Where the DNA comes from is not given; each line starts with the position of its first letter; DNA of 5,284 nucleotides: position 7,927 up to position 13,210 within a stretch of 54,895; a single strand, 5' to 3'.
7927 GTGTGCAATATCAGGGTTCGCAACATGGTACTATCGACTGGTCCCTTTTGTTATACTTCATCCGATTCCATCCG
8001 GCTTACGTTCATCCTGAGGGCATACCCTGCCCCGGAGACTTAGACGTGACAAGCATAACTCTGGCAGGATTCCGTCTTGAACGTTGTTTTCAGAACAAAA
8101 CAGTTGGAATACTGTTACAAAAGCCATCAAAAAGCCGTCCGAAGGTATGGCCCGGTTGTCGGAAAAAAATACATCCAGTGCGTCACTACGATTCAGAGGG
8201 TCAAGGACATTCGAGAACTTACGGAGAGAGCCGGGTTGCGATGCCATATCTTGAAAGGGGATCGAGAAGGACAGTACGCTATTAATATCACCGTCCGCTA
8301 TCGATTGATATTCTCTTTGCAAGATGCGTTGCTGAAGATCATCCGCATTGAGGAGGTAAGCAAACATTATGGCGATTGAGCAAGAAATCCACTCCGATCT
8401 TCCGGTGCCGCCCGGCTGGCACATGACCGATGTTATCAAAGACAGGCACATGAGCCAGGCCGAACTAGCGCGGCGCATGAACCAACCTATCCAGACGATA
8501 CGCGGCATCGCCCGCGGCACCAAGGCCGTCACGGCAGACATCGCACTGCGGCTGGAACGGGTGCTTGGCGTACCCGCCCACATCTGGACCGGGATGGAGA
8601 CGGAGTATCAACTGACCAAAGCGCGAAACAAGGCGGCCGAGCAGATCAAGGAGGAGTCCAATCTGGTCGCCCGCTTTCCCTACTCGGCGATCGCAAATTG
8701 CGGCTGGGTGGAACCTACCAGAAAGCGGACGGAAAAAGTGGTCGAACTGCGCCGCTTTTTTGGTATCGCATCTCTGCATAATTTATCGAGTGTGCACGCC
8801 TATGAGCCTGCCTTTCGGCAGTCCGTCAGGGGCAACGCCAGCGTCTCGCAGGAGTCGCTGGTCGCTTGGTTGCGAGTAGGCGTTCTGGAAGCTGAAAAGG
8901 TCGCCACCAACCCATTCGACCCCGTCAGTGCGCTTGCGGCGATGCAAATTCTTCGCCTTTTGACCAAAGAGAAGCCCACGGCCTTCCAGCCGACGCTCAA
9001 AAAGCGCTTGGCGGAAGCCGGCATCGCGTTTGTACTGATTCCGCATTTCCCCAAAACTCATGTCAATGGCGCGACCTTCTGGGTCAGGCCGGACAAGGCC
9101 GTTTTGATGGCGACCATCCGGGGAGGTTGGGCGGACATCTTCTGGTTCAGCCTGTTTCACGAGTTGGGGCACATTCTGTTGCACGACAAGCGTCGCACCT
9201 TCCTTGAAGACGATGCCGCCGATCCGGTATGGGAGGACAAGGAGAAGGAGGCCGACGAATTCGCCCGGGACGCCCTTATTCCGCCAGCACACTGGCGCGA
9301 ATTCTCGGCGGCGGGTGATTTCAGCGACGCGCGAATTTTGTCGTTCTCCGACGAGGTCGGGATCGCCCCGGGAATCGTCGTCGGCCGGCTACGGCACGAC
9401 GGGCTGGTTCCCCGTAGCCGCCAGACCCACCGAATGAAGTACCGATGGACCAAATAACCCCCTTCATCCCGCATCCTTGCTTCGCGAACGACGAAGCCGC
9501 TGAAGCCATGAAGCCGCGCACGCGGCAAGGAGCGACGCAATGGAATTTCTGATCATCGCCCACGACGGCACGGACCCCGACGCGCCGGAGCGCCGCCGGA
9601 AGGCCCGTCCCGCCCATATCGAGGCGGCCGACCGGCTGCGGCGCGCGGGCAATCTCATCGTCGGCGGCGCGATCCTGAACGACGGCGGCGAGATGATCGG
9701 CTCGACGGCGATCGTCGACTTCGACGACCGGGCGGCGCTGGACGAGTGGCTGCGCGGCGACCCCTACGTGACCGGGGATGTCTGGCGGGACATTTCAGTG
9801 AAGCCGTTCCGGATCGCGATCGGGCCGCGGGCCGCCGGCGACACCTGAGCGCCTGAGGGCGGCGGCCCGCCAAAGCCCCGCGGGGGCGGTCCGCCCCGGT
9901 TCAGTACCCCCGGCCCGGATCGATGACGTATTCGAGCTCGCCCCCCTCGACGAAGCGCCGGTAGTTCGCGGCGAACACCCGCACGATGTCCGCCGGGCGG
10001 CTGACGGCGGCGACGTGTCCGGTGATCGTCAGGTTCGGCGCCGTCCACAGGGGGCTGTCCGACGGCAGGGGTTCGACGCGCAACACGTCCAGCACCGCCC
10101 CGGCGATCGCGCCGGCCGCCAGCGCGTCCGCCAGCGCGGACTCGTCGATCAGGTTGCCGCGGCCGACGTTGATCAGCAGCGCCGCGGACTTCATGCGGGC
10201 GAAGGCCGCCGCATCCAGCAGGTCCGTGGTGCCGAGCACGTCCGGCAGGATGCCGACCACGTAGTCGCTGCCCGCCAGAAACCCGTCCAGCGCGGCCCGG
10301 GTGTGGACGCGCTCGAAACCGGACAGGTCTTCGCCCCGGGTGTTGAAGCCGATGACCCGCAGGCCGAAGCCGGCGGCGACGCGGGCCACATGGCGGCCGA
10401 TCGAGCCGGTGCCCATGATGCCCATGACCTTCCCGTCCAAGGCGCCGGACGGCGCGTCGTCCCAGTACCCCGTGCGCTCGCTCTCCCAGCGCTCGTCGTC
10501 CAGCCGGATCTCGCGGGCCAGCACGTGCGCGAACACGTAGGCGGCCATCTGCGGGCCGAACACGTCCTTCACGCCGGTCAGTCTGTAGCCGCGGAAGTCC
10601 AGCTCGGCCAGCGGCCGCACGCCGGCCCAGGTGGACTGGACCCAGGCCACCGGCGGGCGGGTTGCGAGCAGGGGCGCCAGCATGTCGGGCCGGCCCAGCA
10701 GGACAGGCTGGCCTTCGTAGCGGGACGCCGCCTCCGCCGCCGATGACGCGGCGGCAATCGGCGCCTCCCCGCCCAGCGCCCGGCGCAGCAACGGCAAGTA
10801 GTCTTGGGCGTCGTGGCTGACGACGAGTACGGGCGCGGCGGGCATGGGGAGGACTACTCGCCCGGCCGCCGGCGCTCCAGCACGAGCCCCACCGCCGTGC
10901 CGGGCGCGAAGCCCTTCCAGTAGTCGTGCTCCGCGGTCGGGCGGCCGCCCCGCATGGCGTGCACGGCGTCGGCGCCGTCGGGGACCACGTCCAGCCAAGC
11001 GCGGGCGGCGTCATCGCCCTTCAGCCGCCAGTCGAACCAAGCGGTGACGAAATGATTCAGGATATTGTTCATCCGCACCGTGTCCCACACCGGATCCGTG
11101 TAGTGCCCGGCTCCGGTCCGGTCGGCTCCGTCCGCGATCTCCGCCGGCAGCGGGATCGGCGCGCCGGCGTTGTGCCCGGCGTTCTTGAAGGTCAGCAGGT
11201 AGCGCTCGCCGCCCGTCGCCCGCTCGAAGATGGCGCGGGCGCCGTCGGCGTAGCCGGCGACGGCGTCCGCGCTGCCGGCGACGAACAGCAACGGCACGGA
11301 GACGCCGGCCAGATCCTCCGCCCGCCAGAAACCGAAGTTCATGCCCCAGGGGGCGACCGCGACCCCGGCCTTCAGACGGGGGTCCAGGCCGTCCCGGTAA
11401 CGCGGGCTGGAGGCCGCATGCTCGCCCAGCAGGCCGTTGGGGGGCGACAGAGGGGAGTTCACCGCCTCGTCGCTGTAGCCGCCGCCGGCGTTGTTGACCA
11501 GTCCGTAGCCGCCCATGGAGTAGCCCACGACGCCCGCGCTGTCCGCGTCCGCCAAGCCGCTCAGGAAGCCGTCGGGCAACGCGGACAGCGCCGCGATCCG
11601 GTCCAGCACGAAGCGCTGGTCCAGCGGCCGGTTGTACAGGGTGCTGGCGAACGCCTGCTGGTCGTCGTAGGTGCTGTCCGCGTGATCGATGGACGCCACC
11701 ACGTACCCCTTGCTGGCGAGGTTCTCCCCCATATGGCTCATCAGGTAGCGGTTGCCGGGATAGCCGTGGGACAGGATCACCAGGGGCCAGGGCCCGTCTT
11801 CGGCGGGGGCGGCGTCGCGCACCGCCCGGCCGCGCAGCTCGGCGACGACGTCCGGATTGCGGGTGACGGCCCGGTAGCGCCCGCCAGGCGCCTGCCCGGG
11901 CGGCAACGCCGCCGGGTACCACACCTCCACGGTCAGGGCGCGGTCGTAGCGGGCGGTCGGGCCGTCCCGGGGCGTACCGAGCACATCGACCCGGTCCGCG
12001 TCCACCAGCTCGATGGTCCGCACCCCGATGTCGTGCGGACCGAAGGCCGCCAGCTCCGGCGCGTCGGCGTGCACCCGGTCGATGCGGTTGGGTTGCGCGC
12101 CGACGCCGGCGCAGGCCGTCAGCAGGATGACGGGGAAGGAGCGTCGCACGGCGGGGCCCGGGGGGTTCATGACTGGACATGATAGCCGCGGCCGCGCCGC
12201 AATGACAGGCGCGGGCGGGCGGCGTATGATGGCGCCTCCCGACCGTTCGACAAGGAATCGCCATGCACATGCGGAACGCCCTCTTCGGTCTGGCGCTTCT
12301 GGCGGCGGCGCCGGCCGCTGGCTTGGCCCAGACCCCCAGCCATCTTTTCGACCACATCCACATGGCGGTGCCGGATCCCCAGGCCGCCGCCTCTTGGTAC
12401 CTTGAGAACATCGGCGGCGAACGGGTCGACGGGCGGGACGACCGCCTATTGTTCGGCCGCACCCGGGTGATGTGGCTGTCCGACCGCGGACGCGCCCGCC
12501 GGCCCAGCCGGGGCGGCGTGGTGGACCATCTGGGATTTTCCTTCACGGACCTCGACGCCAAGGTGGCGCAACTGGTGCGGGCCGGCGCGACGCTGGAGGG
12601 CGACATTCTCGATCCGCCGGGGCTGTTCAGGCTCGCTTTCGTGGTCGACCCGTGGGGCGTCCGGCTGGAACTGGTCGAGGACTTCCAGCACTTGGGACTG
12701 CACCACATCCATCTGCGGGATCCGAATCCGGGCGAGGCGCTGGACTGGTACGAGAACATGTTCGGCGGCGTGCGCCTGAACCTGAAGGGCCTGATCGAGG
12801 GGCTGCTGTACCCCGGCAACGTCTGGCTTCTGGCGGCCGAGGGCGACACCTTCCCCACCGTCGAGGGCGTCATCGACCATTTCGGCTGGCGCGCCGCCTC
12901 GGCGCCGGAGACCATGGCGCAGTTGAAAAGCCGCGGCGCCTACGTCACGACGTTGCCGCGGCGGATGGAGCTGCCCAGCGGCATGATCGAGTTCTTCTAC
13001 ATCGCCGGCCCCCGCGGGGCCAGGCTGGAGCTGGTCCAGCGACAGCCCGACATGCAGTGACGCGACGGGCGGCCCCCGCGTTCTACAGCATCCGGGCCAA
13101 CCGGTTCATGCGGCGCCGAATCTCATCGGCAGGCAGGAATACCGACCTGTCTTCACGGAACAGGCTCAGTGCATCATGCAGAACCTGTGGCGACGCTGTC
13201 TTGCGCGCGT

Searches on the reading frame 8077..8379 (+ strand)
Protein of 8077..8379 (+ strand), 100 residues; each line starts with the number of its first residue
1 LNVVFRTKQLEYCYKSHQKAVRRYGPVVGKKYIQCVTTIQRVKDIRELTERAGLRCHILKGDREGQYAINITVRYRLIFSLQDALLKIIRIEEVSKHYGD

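Call 39: search_protein_families(library=pfam, proteins=[window:8077-8379:+], max_evalue=0.001)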
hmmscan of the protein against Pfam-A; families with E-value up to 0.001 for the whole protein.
window:8077-8379:+ (100 aa): 1 family
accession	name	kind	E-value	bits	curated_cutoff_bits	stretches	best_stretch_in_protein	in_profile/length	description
PF05015.19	HigB-like_toxin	-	1.8e-05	25.6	27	1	5-85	3-82/91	RelE-like toxin of type II toxin-antitoxin system HigB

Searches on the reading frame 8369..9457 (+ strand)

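Call 39: search_protein_families(library=pfam, proteins=[window:8369-9457:+], max_evalue=0.001)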
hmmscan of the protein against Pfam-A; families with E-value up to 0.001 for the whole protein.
window:8369-9457:+ (362 aa): 2 families
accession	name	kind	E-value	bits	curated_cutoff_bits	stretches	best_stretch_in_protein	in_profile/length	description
PF01381.28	HTH_3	-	6.2e-08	33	23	1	24-70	6-52/55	Helix-turn-helix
PF06114.19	Peptidase_M78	-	9.1e-07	29.2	22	1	259-307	43-90/123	IrrE N-terminal-like domain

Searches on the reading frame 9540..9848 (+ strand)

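Call 39: search_protein_families(library=pfam, proteins=[window:9540-9848:+], max_evalue=0.001)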
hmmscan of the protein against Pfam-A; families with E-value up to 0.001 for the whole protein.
window:9540-9848:+ (102 aa): 1 family
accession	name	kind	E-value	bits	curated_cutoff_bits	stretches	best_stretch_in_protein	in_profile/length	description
PF03795.20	YCII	-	1.6e-17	64.2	24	1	1-91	1-95/95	YCII-related domain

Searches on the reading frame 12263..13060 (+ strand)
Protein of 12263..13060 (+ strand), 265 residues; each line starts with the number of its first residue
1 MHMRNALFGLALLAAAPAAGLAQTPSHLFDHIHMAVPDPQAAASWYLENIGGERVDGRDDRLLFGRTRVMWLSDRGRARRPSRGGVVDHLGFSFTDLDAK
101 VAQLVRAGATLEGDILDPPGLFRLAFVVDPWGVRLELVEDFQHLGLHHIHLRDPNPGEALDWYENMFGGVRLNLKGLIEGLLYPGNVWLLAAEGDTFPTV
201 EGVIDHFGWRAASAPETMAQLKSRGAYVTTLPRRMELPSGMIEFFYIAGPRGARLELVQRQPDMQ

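Call 39: search_protein_families(library=pfam, proteins=[window:12263-13060:+], max_evalue=0.001)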
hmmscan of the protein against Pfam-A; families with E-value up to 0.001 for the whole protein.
window:12263-13060:+ (265 aa): 3 families
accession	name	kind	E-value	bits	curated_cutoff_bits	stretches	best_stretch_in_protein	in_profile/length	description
PF00903.31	Glyoxalase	-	4.7e-14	53.2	20.6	1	29-137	2-121/121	Glyoxalase/Bleomycin resistance protein/Dioxygenase superfamily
PF13669.12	Glyoxalase_4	-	1.3e-07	32.3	27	0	31-111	2-93/109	Glyoxalase/Bleomycin resistance protein/Dioxygenase superfamily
PF18029.7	Glyoxalase_6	-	1.6e-07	32.4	23.6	1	32-137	2-105/106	Glyoxalase-like domain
